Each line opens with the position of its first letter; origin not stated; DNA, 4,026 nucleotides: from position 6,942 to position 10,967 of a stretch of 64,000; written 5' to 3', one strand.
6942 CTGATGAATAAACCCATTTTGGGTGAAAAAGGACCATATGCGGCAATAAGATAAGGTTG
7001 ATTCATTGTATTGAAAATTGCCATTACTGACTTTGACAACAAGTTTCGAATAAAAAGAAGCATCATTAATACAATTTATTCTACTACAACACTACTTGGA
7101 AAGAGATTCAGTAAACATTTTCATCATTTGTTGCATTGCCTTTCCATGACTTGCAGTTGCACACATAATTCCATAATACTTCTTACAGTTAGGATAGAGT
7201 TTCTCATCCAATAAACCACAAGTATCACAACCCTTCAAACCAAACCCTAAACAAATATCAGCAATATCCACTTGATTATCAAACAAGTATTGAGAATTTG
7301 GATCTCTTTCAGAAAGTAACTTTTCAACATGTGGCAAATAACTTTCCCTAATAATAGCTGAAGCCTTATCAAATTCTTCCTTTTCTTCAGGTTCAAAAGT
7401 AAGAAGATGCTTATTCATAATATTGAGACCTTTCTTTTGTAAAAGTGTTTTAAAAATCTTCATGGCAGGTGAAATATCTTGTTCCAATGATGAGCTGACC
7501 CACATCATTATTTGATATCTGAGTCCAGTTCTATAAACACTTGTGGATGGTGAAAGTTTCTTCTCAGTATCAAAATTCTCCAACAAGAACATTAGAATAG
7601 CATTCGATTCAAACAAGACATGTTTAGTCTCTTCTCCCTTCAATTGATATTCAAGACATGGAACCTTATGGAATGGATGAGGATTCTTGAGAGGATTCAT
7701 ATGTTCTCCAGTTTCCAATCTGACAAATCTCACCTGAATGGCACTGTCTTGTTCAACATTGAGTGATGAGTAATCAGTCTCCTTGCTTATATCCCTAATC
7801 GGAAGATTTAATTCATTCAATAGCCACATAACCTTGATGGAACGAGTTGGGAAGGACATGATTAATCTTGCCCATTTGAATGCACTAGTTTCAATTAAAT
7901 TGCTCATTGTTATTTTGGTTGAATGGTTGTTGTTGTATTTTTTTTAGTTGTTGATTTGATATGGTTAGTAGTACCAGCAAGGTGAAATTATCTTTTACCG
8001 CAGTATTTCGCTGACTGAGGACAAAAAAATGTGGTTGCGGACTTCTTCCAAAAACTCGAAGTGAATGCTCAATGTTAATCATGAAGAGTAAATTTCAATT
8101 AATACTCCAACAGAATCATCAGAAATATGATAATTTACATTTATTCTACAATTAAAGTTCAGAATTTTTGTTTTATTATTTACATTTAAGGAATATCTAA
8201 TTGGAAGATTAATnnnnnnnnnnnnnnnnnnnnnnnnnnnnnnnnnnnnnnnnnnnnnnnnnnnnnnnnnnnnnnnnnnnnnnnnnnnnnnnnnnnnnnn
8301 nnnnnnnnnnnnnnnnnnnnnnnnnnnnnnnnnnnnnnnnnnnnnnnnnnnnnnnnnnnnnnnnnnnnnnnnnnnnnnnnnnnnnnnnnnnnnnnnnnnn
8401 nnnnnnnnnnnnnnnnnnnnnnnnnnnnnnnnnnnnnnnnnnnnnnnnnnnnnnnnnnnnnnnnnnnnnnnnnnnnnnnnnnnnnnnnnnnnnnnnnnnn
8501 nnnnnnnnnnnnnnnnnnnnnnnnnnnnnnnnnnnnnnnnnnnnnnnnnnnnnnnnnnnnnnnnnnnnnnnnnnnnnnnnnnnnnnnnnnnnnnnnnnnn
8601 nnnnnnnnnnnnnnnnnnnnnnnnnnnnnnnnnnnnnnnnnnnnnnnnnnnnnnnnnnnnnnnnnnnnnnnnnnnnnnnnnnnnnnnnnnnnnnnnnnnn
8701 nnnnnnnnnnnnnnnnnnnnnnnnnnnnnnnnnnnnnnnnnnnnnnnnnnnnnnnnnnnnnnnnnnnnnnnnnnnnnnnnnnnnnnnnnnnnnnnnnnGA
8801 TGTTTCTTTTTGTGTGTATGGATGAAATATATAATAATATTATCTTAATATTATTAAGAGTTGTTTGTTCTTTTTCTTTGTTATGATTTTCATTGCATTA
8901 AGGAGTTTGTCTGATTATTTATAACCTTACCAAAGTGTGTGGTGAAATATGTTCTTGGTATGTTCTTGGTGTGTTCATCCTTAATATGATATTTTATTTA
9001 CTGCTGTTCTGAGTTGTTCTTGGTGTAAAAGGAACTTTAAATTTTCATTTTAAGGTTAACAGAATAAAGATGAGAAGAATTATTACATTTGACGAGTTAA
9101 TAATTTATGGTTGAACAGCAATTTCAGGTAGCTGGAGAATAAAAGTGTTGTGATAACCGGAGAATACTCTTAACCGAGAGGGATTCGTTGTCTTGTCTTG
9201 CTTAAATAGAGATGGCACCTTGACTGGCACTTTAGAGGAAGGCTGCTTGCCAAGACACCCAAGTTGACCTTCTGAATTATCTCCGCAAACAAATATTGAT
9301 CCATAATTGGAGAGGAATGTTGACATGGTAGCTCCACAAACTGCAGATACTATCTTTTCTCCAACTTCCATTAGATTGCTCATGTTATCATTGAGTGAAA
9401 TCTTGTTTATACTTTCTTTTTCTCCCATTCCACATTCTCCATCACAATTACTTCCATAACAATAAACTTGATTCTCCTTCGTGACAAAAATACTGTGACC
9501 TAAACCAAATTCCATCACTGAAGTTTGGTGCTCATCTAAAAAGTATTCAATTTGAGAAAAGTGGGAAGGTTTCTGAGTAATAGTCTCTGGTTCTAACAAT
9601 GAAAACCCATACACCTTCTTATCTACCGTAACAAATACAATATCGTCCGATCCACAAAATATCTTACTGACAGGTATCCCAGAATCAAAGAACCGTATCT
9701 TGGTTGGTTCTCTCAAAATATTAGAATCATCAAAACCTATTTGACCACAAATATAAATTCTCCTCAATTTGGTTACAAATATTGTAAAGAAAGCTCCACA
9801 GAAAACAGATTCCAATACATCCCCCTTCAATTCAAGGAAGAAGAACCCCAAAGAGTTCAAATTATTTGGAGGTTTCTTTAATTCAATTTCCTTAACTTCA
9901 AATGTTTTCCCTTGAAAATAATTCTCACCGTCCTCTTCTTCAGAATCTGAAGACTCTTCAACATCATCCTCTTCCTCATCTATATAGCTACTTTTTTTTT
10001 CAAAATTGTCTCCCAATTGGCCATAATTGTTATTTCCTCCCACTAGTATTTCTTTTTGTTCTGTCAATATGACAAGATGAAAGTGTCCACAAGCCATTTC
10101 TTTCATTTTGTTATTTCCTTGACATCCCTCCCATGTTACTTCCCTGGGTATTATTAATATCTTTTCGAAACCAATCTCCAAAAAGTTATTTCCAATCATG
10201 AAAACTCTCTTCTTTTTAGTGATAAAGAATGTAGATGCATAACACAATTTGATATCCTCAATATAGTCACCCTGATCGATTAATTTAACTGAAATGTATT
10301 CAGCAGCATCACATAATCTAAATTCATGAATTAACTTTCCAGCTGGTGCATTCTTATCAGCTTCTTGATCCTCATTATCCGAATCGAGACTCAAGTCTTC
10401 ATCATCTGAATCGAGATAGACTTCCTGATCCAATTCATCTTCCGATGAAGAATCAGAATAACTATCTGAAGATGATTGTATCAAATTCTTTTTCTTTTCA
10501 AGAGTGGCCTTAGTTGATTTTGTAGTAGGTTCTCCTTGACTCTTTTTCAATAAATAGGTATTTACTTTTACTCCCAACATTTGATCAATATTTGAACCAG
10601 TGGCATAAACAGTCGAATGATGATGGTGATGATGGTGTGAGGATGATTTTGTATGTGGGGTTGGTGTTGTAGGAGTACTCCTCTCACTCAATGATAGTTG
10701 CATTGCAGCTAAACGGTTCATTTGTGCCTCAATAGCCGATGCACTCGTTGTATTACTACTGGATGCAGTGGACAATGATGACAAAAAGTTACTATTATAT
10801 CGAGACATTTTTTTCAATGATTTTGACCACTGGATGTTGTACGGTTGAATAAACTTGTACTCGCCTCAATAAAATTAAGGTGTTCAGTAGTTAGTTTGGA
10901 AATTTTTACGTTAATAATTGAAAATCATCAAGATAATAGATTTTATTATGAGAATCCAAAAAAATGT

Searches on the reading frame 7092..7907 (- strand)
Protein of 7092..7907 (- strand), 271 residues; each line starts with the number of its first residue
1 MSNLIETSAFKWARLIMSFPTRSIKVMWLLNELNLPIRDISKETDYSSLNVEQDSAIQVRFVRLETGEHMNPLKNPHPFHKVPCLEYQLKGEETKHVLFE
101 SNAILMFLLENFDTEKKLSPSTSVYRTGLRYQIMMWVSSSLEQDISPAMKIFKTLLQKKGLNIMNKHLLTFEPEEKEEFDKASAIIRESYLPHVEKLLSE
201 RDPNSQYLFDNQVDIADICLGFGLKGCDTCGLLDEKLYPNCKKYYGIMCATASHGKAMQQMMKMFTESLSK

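Call 74: search_protein_families(library=pfam, proteins=[window:7092-7907:-], max_evalue=0.001)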
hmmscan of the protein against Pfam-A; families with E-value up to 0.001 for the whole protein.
window:7092-7907:- (271 aa): 3 families
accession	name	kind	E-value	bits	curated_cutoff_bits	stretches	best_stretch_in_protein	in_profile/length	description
PF02798.26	GST_N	-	8.5e-06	26.5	20.9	1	58-109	27-75/76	Glutathione S-transferase, N-terminal domain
PF13417.12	GST_N_3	-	4.8e-05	24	22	0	56-114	21-73/75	Glutathione S-transferase, N-terminal domain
PF13409.12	GST_N_2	-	0.00021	22.3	25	0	24-108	6-67/70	Glutathione S-transferase, N-terminal domain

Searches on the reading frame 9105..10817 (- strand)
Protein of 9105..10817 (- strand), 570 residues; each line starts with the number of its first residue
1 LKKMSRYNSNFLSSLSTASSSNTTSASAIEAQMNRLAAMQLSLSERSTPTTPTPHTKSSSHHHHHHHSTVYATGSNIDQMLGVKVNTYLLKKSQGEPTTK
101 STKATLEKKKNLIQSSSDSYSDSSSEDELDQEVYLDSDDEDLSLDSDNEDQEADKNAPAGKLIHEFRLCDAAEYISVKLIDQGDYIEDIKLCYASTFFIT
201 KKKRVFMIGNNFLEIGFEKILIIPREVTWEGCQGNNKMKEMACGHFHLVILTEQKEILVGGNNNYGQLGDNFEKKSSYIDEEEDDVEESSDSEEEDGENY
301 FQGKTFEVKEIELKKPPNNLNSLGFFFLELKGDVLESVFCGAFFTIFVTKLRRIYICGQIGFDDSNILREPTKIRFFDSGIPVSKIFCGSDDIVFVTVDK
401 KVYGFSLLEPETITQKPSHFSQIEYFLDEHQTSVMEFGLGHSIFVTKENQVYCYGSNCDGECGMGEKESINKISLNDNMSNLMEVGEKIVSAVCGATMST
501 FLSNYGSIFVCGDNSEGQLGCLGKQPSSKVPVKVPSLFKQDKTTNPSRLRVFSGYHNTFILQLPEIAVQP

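Call 74: search_protein_families(library=pfam, proteins=[window:9105-10817:-], max_evalue=0.001)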
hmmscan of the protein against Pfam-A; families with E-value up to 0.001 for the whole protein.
window:9105-10817:- (570 aa): 3 families
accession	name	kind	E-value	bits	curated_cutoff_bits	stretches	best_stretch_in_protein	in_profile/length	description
PF25390.1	WD40_RLD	-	3.2e-40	139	150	2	430-558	31-154/363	RCC1-like domain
PF13540.12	RCC1_2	-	9.8e-23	79.7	22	2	437-460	6-29/30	Regulator of chromosome condensation (RCC1) repeat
PF00415.24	RCC1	-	2.3e-20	73.4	21.7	1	506-540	2-35/50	Regulator of chromosome condensation (RCC1) repeat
